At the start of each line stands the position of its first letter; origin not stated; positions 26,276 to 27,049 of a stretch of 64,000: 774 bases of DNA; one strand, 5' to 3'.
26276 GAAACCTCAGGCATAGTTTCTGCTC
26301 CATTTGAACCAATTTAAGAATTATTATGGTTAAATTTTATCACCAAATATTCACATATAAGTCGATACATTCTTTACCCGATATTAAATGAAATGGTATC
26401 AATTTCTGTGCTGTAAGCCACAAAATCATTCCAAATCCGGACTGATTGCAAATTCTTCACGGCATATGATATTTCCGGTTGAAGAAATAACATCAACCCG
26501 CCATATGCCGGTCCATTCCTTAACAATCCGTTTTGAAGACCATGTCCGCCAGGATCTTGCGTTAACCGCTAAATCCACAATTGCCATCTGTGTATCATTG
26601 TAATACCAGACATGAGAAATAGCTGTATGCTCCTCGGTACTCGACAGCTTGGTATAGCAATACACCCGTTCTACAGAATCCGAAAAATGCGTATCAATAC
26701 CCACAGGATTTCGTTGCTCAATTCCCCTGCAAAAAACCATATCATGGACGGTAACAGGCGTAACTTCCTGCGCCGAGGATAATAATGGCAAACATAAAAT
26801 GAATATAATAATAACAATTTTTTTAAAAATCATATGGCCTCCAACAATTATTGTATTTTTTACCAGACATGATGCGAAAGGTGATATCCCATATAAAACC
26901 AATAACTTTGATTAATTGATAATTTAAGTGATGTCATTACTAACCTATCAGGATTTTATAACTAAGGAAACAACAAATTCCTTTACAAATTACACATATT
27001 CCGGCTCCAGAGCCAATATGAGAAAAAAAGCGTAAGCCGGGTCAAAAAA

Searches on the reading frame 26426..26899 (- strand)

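Call 50: search_protein_families(library=pfam, proteins=[window:26426-26899:-])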
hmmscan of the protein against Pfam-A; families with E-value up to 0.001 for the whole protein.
window:26426-26899:- (157 aa): 1 family
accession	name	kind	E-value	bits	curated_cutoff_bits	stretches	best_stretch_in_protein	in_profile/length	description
PF11141.13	DUF2914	-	3.7e-18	65.4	23.6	1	92-152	2-62/62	Protein of unknown function (DUF2914)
